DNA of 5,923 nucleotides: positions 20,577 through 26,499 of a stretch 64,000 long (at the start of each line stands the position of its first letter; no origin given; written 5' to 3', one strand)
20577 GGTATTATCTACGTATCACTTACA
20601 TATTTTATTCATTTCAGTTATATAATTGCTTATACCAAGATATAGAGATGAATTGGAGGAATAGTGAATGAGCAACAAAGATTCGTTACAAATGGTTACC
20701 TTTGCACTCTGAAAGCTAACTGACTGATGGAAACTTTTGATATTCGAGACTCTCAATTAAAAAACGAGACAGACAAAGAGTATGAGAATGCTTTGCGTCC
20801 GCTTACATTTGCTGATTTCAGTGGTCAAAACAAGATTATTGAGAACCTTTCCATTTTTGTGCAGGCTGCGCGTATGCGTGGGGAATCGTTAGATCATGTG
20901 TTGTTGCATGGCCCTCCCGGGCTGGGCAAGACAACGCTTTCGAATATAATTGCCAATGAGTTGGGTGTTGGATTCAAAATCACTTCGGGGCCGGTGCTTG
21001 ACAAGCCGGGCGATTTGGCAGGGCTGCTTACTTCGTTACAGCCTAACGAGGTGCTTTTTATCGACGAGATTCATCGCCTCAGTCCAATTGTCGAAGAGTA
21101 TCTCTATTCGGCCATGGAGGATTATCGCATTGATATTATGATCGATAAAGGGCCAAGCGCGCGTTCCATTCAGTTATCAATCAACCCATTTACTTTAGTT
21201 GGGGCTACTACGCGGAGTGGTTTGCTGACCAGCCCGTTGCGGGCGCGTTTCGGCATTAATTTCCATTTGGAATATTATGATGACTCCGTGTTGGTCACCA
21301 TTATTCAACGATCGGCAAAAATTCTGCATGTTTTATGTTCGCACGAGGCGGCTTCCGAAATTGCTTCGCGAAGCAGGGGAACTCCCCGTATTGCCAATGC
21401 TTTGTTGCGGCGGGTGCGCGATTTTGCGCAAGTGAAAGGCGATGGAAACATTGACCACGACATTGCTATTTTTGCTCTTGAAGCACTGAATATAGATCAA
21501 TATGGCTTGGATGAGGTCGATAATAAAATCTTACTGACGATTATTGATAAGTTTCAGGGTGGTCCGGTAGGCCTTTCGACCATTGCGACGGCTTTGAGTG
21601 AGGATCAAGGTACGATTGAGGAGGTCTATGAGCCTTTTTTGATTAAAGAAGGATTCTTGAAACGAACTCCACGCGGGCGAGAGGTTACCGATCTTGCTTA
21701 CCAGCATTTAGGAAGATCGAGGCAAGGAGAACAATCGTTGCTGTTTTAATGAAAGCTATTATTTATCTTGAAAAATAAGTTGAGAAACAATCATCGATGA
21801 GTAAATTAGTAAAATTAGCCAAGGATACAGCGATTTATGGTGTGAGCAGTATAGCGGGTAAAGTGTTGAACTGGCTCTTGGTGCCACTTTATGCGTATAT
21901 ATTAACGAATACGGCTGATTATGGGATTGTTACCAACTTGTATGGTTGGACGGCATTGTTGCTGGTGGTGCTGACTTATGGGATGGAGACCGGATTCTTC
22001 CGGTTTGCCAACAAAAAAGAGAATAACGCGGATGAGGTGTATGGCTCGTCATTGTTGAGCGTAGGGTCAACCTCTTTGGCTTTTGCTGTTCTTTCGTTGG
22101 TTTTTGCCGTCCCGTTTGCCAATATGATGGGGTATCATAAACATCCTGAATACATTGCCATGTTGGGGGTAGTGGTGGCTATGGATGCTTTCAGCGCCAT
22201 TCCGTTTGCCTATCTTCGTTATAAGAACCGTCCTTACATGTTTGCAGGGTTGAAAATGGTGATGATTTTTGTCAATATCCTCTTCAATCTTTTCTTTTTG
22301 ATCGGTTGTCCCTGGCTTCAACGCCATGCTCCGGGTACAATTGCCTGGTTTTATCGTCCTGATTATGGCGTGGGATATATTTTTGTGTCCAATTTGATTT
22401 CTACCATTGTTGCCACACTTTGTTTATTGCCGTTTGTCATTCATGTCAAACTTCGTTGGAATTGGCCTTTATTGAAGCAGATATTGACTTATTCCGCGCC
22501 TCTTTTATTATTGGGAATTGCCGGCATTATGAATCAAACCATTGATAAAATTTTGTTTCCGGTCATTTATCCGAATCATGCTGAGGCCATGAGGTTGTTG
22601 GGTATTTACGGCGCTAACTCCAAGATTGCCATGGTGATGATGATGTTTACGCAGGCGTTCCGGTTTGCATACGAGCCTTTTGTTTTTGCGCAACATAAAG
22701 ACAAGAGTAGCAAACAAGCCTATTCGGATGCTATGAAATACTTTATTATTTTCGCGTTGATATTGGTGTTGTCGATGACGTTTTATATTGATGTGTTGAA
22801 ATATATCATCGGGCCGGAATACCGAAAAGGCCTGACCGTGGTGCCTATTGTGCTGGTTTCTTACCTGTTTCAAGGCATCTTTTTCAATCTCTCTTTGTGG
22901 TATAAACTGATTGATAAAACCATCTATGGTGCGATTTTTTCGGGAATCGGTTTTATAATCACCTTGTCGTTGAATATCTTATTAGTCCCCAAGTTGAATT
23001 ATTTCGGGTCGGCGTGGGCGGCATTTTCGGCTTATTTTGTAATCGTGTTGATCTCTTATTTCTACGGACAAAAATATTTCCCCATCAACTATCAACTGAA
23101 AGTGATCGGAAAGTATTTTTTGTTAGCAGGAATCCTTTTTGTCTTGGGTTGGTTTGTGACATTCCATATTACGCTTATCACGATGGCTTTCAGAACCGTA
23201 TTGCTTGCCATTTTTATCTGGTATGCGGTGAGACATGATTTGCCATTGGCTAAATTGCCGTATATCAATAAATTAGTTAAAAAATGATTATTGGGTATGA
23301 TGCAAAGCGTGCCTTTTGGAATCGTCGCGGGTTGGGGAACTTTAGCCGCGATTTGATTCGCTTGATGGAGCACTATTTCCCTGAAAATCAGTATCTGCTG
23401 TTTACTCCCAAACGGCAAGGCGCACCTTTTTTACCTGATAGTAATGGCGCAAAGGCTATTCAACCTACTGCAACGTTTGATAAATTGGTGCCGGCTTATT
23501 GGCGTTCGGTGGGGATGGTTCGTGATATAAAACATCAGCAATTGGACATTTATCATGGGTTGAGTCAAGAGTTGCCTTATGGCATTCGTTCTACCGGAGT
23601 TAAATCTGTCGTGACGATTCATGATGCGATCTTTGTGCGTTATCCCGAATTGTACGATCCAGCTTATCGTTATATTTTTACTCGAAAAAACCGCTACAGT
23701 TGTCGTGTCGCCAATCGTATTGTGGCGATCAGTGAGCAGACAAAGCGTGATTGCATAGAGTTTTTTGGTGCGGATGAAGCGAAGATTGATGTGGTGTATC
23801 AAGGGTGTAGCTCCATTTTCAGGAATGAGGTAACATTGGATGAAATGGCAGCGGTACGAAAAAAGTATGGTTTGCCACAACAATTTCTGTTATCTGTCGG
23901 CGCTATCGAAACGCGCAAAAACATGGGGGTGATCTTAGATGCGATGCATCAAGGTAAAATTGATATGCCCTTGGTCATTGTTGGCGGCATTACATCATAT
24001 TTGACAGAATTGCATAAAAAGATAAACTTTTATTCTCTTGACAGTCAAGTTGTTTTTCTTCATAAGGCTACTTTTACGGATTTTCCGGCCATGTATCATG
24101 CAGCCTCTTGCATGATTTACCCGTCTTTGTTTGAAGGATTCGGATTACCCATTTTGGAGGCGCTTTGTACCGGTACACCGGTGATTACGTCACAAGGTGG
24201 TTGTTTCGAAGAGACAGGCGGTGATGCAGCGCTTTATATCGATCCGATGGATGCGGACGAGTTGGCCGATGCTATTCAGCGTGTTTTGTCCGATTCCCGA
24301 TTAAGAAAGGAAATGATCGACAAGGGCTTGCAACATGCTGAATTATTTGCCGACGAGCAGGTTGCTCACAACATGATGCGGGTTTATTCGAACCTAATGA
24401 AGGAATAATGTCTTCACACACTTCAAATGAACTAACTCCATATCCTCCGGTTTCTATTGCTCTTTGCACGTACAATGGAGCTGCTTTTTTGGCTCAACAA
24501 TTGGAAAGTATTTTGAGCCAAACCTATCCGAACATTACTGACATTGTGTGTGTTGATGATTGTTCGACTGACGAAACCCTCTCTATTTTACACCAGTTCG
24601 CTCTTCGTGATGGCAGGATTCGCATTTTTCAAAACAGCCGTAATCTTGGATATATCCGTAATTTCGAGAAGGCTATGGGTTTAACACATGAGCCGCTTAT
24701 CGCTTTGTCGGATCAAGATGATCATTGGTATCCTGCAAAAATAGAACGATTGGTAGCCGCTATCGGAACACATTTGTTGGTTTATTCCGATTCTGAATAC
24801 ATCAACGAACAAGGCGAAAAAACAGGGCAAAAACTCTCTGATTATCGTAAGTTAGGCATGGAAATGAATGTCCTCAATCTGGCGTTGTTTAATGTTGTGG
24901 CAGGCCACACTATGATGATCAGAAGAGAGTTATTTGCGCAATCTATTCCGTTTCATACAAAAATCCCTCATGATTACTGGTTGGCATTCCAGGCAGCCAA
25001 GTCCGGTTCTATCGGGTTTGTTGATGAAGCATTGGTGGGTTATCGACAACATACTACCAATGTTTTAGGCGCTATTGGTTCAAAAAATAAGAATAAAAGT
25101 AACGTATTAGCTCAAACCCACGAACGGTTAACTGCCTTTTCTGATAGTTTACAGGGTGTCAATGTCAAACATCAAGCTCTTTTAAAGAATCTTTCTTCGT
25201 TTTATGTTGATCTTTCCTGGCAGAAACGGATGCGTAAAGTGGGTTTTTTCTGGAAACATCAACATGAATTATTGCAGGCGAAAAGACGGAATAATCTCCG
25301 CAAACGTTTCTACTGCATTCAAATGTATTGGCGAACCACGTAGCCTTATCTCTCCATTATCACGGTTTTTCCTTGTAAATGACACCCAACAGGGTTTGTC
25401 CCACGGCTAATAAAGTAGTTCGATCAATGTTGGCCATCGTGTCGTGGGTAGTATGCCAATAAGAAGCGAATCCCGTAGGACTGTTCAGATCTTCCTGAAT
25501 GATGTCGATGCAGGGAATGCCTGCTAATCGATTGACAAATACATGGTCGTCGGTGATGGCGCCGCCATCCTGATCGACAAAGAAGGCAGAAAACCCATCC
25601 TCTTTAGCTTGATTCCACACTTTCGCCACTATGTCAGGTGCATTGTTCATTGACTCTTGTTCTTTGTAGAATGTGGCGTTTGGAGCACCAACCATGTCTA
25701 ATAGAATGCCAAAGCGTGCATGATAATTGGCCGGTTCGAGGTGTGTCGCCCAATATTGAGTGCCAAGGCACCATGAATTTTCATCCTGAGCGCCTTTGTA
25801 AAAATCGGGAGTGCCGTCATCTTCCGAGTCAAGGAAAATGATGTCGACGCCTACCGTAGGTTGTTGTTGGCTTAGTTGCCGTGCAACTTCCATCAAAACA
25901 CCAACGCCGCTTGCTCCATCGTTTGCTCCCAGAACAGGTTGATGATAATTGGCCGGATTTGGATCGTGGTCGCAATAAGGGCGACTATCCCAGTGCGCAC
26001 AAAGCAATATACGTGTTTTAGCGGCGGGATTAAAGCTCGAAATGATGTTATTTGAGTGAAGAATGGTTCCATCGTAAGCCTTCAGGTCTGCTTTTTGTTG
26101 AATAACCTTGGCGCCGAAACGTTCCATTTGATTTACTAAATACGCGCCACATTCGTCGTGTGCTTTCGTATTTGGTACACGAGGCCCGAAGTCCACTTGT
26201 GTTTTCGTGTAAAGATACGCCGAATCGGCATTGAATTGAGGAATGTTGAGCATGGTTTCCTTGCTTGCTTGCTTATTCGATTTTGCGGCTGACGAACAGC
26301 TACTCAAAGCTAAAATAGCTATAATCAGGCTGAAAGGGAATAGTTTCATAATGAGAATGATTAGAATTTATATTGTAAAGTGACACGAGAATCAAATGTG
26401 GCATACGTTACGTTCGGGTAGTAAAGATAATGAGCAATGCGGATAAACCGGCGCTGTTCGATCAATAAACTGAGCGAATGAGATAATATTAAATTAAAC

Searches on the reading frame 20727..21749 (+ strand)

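Call 60: search_protein_families(library=pfam, proteins=[window:20727-21749:+], max_evalue=0.00001)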
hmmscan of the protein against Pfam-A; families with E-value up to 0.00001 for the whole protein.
window:20727-21749:+ (340 aa): 5 families
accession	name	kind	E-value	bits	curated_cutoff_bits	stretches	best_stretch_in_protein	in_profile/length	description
PF05496.18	RuvB_N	-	3.4e-77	258.1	27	1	23-181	1-159/159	Holliday junction DNA helicase RuvB P-loop domain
PF17864.7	AAA_lid_4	-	9.3e-30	102.6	27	1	184-257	1-74/74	RuvB AAA lid domain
PF05491.19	RuvB_C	-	1.5e-26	92.6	24.7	1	258-328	1-71/72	RuvB C-terminal winged helix domain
PF00004.35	AAA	-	2.4e-19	70.5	21.2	1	58-182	1-130/131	ATPase family associated with various cellular activities (AAA)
PF07728.20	AAA_5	-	1.2e-06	29.1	22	0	100-175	60-139/139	AAA domain (dynein-related subfamily)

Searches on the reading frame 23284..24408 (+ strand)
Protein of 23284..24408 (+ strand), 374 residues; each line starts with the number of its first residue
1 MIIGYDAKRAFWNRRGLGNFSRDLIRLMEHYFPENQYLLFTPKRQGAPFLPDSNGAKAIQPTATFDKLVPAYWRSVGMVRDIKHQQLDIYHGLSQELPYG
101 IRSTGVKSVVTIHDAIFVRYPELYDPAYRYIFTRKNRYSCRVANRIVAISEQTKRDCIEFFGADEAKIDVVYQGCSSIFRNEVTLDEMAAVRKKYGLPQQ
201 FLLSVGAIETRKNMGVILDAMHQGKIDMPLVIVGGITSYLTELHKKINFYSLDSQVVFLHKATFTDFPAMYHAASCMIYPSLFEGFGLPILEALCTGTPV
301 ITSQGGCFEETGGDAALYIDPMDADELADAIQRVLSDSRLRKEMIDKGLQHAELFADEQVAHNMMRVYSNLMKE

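Call 60: search_protein_families(library=pfam, proteins=[window:23284-24408:+], max_evalue=0.00001)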
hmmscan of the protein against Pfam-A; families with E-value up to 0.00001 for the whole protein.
window:23284-24408:+ (374 aa): 5 families
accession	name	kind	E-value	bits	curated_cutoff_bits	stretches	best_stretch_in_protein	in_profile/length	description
PF00534.26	Glycos_transf_1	-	8e-29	100.8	26.4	1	196-348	10-169/172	Glycosyl transferases group 1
PF13692.12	Glyco_trans_1_4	-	5.8e-23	82.2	27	1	202-337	4-142/142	Glycosyl transferases group 1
PF13439.12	Glyco_transf_4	-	7.4e-12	46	28.5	1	37-174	22-165/170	Glycosyltransferase Family 4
PF20706.3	GT4-conflict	-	5.4e-07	29.4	26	1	264-342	272-362/385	Family 4 Glycosyltransferase in conflict systems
PF13579.12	Glyco_trans_4_4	-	9.7e-07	29.7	29.7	1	71-172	59-156/158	Glycosyl transferase 4-like domain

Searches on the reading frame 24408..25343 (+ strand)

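Call 60: search_protein_families(library=pfam, proteins=[window:24408-25343:+], max_evalue=0.00001)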
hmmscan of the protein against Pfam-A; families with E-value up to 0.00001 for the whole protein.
window:24408-25343:+ (311 aa): 2 families
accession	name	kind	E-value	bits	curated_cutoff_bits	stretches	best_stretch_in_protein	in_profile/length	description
PF00535.33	Glycos_transf_2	-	5.2e-26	92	23.3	1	16-176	1-164/168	Glycosyl transferase family 2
PF13641.12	Glyco_tranf_2_3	-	6.5e-09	36.6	27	1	13-120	1-112/230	Glycosyltransferase like family 2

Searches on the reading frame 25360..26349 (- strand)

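Call 60: search_protein_families(library=pfam, proteins=[window:25360-26349:-], max_evalue=0.00001)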
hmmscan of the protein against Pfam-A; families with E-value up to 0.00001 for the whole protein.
window:25360-26349:- (329 aa): 1 family
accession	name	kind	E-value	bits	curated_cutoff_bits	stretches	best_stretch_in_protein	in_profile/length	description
PF04389.22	Peptidase_M28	-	1.8e-36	126.2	21.3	1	101-322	1-191/193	Peptidase family M28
